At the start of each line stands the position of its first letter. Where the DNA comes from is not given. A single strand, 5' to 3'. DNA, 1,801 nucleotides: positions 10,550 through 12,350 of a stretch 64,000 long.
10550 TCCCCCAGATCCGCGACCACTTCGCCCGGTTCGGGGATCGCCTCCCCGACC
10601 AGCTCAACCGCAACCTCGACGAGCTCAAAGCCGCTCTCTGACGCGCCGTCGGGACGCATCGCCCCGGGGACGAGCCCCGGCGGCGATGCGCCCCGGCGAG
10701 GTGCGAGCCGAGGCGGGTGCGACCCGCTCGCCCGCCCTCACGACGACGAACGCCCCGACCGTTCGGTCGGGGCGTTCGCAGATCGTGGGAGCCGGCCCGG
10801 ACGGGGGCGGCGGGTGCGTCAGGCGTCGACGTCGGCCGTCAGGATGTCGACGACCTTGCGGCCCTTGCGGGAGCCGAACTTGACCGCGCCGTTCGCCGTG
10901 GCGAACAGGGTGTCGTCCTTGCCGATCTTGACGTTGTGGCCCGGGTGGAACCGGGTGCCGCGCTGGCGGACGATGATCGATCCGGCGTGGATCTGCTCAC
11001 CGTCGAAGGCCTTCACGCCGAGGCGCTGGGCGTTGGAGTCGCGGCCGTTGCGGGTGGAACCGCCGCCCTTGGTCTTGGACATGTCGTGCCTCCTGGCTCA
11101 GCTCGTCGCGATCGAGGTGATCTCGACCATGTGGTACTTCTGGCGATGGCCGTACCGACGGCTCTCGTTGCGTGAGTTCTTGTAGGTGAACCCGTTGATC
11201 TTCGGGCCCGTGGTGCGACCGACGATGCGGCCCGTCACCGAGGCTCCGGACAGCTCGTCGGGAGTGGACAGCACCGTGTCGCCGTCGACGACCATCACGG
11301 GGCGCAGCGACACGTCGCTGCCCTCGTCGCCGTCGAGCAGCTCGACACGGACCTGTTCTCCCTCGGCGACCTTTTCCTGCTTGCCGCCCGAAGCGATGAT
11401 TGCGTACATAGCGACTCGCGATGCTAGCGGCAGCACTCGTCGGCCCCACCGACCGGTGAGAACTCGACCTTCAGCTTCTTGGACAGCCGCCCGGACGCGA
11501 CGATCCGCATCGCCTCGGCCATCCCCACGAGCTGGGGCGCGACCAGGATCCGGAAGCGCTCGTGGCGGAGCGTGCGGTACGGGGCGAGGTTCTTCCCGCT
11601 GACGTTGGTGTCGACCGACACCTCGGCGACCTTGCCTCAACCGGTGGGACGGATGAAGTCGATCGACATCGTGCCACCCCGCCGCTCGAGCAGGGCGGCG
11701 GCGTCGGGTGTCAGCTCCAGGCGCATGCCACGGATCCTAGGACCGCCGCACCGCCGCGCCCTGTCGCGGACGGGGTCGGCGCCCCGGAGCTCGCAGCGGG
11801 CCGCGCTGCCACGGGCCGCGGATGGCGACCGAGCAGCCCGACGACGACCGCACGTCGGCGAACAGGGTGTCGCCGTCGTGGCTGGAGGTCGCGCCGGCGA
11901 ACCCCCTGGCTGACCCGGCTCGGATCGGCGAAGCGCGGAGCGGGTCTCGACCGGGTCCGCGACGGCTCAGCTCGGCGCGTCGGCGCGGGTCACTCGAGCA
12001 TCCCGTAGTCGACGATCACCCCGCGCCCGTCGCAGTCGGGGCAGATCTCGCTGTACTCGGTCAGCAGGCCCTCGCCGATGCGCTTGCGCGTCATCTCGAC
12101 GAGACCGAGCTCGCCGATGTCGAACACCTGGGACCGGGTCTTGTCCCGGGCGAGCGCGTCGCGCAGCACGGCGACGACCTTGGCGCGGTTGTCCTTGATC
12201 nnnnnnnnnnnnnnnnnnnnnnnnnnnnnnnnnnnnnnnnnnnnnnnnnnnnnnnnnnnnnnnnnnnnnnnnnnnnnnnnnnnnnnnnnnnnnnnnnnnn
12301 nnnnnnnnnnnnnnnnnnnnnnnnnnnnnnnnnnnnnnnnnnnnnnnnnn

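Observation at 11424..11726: Hidden candidate HesB/IscA-like selenoprotein with a SECIS-like hairpin, upstream of rplU-rpmA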

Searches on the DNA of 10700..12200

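Call 64: search_rna_families(source=window, start=10700, end=12200, threshold=evalue, max_evalue=1)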
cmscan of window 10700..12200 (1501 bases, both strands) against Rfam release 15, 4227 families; matches with E-value up to 1: 2.
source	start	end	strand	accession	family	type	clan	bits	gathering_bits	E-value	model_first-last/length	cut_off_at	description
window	11265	11324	-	RF01791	F6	Gene; sRNA;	-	24.5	46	0.12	1-57/57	no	F6 TB sRNA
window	10746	10784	-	RF02225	sX6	Gene; sRNA;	-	16.3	40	0.13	287-323/342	no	Proteobacterial sRNA sX6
